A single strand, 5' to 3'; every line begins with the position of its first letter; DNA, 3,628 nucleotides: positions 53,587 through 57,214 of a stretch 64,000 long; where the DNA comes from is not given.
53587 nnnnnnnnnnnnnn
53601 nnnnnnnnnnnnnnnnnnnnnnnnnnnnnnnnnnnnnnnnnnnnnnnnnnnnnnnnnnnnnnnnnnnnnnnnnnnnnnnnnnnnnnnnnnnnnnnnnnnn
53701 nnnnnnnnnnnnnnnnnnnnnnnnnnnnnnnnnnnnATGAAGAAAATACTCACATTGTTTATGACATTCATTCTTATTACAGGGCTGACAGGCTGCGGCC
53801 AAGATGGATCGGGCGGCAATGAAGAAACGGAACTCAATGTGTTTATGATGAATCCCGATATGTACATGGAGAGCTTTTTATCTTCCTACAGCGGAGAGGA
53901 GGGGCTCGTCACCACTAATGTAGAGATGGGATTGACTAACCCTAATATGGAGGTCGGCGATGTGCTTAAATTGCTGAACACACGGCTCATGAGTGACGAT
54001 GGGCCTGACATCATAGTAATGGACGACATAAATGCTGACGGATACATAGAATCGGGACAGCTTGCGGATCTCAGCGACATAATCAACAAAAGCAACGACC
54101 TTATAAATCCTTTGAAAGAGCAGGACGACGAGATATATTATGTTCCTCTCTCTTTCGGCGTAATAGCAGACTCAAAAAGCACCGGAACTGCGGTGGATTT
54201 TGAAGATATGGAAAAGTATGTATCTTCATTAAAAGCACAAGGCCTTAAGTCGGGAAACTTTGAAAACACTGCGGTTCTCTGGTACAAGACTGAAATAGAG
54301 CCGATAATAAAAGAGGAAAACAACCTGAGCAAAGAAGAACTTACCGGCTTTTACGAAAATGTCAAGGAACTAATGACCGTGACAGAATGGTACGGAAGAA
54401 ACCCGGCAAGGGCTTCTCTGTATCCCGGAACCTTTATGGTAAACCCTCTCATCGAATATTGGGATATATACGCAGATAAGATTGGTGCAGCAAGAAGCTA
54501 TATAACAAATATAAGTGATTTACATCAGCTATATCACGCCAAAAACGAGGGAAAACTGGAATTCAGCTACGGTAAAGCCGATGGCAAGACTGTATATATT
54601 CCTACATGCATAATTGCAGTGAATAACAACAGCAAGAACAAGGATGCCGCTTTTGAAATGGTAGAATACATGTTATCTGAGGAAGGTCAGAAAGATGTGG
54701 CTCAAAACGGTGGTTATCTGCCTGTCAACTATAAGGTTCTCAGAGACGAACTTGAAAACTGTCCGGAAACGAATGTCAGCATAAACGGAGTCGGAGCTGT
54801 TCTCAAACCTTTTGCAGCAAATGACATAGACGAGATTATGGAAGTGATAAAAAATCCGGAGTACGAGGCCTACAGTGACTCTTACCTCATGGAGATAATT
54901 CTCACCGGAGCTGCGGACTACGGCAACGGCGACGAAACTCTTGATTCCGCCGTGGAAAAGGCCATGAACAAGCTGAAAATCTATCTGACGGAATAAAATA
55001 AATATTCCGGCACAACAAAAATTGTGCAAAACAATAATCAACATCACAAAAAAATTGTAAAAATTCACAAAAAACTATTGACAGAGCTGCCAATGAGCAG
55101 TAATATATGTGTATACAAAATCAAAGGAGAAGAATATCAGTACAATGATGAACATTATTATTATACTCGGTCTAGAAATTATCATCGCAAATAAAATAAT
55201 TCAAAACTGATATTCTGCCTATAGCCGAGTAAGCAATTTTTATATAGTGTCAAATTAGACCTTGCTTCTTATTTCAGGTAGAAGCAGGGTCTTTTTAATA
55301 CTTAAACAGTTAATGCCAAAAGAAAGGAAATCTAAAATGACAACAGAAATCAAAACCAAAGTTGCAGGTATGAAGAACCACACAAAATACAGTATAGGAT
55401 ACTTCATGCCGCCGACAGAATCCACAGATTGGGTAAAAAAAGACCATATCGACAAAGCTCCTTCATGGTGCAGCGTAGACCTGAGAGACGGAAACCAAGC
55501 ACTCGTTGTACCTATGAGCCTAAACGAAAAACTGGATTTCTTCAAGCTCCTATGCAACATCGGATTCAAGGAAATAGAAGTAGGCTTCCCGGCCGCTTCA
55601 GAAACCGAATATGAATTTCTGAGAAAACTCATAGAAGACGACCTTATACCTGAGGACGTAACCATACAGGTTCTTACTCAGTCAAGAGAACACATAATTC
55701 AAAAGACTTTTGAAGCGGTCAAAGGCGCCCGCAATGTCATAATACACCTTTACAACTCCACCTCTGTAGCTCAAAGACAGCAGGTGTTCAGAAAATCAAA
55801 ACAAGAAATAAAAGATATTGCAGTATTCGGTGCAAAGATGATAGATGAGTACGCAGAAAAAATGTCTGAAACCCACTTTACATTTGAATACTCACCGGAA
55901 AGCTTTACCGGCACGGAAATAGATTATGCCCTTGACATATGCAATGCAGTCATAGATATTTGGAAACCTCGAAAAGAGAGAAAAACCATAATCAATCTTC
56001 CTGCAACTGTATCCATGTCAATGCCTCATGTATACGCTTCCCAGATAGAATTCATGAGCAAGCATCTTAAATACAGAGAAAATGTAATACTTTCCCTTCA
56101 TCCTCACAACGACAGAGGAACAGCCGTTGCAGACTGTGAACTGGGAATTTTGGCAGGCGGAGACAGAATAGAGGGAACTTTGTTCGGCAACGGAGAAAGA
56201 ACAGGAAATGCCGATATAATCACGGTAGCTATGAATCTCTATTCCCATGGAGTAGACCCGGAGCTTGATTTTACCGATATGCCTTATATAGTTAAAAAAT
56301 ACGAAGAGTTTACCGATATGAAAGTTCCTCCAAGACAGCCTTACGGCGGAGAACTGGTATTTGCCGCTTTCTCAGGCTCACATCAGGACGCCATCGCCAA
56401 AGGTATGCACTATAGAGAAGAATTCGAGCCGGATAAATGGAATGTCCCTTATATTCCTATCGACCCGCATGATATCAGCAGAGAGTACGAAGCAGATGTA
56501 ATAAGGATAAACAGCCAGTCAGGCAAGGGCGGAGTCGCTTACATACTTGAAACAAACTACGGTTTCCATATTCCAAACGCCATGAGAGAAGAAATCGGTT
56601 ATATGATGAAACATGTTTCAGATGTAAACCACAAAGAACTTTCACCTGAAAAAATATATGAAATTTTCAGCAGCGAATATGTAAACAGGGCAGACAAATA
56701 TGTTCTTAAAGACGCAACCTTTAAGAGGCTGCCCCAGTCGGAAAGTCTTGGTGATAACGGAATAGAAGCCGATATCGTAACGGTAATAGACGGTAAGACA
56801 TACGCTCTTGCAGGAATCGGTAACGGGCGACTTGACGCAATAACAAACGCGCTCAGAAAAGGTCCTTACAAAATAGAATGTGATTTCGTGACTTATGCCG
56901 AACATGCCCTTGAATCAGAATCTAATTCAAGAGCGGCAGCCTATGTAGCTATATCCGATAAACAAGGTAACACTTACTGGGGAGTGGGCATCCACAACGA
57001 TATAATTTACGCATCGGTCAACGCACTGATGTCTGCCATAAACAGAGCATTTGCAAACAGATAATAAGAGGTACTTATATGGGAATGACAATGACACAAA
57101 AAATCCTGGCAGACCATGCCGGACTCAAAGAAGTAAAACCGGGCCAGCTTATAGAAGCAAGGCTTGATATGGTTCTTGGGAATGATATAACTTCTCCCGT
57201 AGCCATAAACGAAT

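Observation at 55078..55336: Ile-rich leader peptide plus terminator, suggesting a ribosome-mediated attenuator in front of leuA in a Firmicute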

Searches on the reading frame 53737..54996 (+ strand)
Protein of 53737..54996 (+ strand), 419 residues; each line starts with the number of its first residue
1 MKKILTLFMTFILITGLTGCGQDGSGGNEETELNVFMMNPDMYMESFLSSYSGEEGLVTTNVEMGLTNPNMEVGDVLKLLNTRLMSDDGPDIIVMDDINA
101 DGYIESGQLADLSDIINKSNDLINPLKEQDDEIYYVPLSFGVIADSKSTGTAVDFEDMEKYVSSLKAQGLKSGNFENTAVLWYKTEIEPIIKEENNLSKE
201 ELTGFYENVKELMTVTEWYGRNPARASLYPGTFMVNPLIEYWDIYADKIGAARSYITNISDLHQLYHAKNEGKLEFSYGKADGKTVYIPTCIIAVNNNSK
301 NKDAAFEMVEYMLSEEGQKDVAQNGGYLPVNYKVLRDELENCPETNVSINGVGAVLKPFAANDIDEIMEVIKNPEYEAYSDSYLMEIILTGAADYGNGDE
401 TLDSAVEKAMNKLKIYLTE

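Call 9: search_protein_families(library=pfam, proteins=[window:53737-54996:+])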
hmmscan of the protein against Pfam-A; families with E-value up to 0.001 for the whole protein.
window:53737-54996:+ (419 aa): 2 families
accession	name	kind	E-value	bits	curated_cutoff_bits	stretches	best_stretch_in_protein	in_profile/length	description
PF13416.11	SBP_bac_8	-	1.6e-11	45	27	1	80-337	28-268/279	Bacterial extracellular solute-binding protein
PF01547.30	SBP_bac_1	-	9.3e-11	42.7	26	1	80-319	40-307/307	Bacterial extracellular solute-binding protein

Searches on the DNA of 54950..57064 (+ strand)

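Call 4: search_rna_families(source=window, start=54950, end=55400, threshold=evalue, max_evalue=10, show_alignments=3)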
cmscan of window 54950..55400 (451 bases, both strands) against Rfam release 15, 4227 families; matches with E-value up to 10: 10.
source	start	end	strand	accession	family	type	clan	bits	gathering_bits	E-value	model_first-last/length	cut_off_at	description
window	55137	55214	+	RF01603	snoR29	Gene; snRNA; snoRNA; CD-box;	-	19.6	50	5.1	1-84/84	no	small nucleolar RNA snoR29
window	55236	55309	+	RF04239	mir-4679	Gene; miRNA;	-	17.7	88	1.3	1-75/75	no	mir-4679 microRNA precursor family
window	55194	55299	+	RF00515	PyrR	Cis-reg;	-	16.6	54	9.2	1-115/115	no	PyrR binding site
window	55136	55219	+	RF00439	SNORD87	Gene; snRNA; snoRNA; CD-box;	-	16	50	3.4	1-85/85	no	Small nucleolar RNA SNORD87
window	55135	55193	-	RF00355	snoR28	Gene; snRNA; snoRNA; CD-box;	-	15.6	45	5.3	1-78/78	no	Small nucleolar RNA snoR28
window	55200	55305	+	RF00557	L10_leader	Cis-reg; leader;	-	14.2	44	6.6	1-138/138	no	Ribosomal protein L10 leader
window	55256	55292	-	RF03806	mir-2007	Gene; miRNA;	-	14.1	100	9.3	1-90/90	no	mir-2007 microRNA precursor family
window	54969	55029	+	RF01177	snR67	Gene; snRNA; snoRNA; CD-box;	CL00053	11.6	55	8.4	25-83/83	no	Small nucleolar RNA snR67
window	55290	55357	+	RF01849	alpha_tmRNA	Gene;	CL00001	10.5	50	0.33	1-355/355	no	Alphaproteobacteria transfer-messenger RNA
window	55106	55166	+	RF02849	Ysr197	Gene; sRNA;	-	10.2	167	4.4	1-254/254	no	Yersinia sRNA 197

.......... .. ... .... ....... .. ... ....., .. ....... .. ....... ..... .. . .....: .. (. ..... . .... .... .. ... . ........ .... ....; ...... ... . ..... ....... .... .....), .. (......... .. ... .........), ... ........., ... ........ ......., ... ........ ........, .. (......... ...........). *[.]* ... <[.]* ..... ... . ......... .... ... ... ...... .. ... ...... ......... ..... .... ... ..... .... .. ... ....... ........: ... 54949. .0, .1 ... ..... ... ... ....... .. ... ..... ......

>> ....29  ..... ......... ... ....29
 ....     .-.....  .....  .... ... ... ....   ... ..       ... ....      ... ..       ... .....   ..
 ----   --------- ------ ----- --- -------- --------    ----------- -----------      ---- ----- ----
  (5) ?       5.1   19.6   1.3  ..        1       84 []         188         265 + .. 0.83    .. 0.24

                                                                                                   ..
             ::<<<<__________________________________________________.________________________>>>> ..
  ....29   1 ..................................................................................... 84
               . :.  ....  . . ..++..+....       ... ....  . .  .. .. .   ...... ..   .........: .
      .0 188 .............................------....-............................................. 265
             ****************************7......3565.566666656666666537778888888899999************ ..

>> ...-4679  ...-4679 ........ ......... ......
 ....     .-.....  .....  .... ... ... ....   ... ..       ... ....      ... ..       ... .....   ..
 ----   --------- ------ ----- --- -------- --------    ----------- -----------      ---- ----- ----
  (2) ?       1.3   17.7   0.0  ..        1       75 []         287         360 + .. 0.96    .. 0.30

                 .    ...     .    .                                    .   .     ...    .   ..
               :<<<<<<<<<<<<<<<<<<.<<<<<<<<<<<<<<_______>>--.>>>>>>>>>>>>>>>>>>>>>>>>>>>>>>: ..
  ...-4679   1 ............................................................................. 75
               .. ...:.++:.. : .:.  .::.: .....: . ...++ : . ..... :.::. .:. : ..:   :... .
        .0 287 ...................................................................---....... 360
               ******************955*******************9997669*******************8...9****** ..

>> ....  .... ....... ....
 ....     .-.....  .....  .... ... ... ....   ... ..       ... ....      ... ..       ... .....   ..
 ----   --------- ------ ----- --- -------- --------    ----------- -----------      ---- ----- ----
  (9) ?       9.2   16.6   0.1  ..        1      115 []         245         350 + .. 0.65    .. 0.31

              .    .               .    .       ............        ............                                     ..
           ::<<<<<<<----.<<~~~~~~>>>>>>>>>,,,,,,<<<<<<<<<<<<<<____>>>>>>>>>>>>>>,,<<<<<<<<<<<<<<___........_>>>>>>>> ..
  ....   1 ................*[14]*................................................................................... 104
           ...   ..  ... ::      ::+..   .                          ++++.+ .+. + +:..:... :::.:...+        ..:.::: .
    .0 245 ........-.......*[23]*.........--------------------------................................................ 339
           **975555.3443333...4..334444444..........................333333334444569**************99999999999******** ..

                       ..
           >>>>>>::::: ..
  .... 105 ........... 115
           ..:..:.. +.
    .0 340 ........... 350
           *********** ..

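Call 65: search_rna_families(sources=[L002, L003, L004, L005, L006, L027, L094, L095, L096, L097, L101, L098, L099, L100, L103], threshold=gathering)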
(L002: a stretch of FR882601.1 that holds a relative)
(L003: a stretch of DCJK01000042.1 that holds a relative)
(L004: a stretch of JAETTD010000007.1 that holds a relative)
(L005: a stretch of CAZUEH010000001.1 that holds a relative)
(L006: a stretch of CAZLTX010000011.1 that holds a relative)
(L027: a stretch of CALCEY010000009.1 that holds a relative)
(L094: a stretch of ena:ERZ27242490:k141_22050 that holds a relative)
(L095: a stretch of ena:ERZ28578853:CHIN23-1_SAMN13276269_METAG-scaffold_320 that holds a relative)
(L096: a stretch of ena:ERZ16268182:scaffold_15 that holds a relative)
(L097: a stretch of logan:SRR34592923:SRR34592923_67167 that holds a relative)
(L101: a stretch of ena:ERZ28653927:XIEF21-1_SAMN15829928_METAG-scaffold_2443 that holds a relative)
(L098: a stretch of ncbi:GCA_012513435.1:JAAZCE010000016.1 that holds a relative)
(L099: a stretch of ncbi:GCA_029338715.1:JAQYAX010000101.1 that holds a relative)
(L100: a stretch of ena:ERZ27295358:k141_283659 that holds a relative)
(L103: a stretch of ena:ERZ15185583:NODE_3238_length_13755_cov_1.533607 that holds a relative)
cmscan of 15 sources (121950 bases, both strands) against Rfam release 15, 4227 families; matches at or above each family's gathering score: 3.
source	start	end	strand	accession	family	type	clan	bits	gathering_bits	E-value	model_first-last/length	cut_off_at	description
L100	717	958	+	RF00230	T-box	Cis-reg; leader;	-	94.6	93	3.6e-19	1-219/219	no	T-box leader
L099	7600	7690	+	RF01831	THF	Cis-reg; riboswitch;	-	73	36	1.6e-14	1-99/99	no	THF (Tetrahydrofolate) riboswitch aptamer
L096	2405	2476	+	RF00005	tRNA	Gene; tRNA;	CL00001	72.2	29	1.4e-13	1-71/71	no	tRNA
